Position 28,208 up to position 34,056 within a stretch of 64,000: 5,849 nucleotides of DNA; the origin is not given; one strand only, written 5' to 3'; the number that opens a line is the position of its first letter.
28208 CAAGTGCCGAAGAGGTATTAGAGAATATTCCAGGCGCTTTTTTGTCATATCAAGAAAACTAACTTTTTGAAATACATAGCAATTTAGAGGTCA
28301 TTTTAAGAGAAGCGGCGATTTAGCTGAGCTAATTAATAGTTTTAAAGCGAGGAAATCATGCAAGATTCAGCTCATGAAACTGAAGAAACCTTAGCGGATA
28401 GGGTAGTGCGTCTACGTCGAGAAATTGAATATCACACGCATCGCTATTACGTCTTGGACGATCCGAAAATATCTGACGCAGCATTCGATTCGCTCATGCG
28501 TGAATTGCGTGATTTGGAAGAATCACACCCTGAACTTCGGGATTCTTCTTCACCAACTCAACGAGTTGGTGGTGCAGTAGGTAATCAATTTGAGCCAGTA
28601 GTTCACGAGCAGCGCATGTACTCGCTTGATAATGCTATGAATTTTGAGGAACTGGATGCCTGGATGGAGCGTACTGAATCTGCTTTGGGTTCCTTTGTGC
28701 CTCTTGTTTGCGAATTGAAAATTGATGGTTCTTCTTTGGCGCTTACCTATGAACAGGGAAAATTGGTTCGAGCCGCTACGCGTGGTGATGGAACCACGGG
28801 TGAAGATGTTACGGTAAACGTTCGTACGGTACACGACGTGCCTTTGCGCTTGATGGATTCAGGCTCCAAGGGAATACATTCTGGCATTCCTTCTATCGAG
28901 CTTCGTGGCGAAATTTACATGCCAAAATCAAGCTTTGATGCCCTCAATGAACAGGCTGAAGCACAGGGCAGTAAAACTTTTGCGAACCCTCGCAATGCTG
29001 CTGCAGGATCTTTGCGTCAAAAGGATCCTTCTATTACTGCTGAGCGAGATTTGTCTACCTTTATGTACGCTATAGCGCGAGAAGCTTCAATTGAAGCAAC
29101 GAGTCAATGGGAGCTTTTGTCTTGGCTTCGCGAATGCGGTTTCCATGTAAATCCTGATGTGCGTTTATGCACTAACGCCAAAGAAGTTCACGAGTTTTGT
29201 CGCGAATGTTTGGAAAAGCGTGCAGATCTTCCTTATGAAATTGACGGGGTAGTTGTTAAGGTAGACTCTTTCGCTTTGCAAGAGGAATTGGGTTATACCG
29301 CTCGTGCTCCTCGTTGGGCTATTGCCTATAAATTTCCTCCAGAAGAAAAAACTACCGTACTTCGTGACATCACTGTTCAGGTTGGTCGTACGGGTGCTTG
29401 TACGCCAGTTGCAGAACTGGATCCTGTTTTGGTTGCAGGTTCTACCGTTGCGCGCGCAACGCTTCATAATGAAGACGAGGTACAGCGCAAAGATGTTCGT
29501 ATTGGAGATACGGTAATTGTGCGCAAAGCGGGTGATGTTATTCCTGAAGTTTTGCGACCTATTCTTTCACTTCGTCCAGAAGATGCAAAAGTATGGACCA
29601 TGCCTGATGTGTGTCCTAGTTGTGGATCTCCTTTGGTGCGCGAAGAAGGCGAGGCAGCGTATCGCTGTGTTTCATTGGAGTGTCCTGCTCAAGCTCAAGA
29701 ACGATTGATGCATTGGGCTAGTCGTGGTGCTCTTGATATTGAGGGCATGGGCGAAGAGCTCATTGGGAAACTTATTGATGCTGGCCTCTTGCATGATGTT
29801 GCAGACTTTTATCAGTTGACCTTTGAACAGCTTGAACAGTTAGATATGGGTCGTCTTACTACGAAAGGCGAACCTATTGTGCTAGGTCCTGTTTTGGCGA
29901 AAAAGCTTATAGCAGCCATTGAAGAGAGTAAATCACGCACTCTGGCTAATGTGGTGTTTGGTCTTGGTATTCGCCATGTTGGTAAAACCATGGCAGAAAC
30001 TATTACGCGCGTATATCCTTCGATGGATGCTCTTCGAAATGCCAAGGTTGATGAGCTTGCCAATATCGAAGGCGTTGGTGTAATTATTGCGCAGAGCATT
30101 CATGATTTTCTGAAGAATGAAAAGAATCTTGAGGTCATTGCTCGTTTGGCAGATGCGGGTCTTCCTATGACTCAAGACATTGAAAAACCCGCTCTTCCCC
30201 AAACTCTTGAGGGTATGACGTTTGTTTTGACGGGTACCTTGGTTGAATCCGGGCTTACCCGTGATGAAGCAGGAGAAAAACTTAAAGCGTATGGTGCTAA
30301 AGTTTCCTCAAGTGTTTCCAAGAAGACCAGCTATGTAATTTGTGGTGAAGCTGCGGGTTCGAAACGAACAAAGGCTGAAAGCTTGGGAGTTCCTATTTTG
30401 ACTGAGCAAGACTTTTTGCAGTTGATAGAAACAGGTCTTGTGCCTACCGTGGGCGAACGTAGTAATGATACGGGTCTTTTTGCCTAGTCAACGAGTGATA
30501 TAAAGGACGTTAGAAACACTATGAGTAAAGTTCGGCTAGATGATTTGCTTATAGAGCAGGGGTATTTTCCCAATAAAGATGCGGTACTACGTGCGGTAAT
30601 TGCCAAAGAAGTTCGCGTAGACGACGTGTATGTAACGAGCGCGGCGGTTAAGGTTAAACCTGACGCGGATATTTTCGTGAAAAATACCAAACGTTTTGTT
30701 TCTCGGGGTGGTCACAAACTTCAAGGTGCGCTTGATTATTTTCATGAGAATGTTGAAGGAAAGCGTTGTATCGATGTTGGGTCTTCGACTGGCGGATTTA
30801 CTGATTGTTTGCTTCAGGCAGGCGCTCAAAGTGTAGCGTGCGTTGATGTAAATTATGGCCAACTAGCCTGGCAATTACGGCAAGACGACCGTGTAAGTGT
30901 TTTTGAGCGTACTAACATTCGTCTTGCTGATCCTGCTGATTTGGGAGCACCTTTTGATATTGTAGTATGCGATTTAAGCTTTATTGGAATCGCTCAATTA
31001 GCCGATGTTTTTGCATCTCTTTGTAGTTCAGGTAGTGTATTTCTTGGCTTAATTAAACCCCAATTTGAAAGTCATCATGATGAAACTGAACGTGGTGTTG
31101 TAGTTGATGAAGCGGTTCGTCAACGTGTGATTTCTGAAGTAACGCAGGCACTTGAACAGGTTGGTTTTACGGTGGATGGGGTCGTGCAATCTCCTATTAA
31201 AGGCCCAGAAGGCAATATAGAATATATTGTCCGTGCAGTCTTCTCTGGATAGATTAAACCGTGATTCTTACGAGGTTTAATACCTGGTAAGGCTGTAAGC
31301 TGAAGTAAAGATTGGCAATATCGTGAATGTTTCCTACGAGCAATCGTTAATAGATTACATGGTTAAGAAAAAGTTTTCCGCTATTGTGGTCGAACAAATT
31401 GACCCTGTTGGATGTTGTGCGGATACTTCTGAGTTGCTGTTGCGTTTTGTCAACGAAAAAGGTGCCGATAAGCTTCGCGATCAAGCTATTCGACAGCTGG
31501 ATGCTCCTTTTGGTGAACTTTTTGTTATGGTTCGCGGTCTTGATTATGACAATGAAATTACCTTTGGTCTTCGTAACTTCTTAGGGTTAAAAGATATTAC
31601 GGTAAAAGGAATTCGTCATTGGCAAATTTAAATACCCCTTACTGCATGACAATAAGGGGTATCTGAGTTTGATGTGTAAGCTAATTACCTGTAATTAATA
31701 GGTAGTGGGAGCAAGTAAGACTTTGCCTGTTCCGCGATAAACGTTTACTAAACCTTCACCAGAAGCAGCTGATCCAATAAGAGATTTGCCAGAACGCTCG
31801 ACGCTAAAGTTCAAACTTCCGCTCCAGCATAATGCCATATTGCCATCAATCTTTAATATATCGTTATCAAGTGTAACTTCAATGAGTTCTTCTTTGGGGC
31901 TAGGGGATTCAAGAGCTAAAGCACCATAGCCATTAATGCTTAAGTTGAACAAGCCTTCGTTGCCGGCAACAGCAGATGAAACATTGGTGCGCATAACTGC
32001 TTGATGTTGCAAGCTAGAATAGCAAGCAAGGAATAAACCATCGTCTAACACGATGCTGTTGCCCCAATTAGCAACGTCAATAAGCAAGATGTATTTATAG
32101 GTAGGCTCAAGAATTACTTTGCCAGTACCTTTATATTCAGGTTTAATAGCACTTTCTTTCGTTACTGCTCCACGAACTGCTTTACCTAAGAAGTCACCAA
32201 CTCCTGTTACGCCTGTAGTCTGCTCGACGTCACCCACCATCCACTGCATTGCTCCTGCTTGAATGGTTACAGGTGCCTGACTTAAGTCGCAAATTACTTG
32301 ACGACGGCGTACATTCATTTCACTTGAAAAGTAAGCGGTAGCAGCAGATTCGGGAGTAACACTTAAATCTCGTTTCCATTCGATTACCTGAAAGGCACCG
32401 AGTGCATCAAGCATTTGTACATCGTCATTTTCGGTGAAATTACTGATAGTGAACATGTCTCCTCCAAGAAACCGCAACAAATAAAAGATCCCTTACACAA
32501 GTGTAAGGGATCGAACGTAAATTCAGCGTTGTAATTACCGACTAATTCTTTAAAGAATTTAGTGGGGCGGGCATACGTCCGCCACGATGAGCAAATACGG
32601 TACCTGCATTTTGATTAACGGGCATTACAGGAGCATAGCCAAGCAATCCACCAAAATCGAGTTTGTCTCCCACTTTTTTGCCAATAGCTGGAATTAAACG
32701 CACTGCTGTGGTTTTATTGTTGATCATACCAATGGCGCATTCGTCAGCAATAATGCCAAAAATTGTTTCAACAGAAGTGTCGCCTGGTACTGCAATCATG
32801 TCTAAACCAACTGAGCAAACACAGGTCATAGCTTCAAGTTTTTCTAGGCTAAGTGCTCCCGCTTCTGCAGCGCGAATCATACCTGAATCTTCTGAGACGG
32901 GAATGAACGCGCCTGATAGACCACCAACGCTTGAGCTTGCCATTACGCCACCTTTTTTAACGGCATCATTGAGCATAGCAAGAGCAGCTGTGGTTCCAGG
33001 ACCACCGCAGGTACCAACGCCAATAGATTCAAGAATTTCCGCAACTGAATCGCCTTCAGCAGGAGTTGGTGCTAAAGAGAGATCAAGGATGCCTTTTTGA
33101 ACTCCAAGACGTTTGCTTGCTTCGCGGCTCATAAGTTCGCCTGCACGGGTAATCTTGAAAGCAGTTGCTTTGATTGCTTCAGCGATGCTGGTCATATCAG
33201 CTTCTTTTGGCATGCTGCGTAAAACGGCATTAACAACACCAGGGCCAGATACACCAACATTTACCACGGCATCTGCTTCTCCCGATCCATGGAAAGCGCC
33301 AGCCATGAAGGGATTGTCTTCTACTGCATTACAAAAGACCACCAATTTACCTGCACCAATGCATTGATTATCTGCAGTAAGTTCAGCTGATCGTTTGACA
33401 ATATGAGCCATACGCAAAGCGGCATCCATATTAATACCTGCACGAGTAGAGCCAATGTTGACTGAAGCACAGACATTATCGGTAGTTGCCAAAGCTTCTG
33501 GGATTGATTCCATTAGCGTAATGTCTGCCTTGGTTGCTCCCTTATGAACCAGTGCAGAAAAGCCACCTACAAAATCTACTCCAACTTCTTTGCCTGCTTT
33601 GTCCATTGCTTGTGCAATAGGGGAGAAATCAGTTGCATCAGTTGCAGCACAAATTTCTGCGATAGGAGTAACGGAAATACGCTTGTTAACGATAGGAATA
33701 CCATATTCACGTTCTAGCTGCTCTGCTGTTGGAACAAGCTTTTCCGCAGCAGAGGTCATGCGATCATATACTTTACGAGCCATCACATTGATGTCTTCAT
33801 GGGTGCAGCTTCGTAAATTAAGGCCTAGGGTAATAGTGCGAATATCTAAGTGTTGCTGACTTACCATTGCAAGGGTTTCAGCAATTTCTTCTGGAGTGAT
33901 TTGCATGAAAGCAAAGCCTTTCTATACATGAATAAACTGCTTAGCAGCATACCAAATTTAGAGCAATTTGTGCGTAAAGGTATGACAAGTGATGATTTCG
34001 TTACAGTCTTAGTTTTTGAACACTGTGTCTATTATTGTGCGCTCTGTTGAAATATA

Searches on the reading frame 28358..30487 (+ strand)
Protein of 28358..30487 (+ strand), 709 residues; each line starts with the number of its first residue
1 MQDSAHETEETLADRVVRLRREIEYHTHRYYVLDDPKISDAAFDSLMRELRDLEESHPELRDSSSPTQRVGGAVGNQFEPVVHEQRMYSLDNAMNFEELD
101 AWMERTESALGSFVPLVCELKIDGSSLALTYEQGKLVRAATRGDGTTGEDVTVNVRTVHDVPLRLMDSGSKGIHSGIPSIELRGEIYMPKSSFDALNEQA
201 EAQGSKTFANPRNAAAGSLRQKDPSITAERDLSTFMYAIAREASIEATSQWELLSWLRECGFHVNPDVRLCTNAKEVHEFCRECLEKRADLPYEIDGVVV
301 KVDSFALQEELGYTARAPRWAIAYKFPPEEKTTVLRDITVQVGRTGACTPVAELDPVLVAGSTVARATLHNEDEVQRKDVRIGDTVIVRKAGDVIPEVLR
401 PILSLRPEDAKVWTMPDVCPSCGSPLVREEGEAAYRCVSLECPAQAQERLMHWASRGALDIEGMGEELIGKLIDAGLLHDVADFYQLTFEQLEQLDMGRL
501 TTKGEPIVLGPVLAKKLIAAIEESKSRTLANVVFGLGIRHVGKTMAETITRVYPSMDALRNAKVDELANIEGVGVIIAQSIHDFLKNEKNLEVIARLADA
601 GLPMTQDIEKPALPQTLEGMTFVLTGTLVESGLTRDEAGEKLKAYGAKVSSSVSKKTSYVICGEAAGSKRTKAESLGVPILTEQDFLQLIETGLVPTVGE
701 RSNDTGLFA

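Call 22: search_protein_families(library=pfam, proteins=[window:28358-30487:+], max_evalue=0.00001)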
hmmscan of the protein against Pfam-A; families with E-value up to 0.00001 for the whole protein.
window:28358-30487:+ (709 aa): 8 families
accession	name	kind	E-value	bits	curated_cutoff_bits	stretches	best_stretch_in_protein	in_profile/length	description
PF01653.23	DNA_ligase_aden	-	3.9e-97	325.2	27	1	76-329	2-253/253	NAD-dependent DNA ligase adenylation domain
PF03120.22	DNA_ligase_OB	-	7.6e-35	119.1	32.9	1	332-409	1-78/79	NAD-dependent DNA ligase OB-fold domain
PF12826.13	HHH_2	-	1.6e-21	76.7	27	1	532-594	2-64/64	Helix-hairpin-helix motif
PF00533.33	BRCT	-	4.9e-14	52.8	21.3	1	617-690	6-78/78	BRCA1 C Terminus (BRCT) domain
PF03119.21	DNA_ligase_ZBD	-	1.1e-11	44.9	25.8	1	419-444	2-27/27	NAD-dependent DNA ligase C4 zinc finger domain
PF14520.12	HHH_5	-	8.8e-10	39.4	27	0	537-586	6-56/57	Helix-hairpin-helix domain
PF22745.1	Nlig-Ia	-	1.2e-08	35.9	27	1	13-61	3-51/92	DNA ligase-like, N-terminal NAD+-binding domain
PF12738.14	PTCB-BRCT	-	2.7e-06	27.7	22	1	635-682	13-60/63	twin BRCT domain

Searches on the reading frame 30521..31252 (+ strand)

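Call 20: search_protein_families(library=pfam, proteins=[window:30521-31252:+], max_evalue=0.00001)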
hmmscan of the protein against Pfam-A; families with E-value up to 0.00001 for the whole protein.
window:30521-31252:+ (243 aa): 1 family
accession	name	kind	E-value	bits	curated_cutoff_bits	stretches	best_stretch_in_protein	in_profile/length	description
PF01728.25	FtsJ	-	2.3e-40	138.9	24.1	1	59-238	1-178/181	FtsJ-like methyltransferase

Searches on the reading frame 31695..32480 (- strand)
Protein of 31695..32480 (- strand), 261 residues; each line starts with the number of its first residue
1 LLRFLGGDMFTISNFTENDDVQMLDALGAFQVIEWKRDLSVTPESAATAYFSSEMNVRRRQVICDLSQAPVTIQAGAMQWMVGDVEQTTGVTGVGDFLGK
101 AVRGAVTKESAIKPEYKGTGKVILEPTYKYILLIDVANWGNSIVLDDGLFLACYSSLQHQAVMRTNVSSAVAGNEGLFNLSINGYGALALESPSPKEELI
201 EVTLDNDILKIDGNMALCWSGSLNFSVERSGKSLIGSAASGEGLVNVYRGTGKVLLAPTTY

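Call 20: search_protein_families(library=pfam, proteins=[window:31695-32480:-], max_evalue=0.00001)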
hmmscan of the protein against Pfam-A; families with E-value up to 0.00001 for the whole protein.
window:31695-32480:- (261 aa): 1 family
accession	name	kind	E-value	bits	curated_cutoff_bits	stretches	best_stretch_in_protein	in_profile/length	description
PF01987.23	AIM24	-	1.2e-39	136.6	25.7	1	60-258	9-204/205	Mitochondrial biogenesis AIM24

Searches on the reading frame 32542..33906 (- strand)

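Call 20: search_protein_families(library=pfam, proteins=[window:32542-33906:-], max_evalue=0.00001)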
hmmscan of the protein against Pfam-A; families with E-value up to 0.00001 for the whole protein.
window:32542-33906:- (454 aa): 1 family
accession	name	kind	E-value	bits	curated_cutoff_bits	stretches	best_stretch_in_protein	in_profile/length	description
PF05167.17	DUF711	-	5.2e-186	618.8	25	1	14-424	2-412/413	Uncharacterised ACR (DUF711)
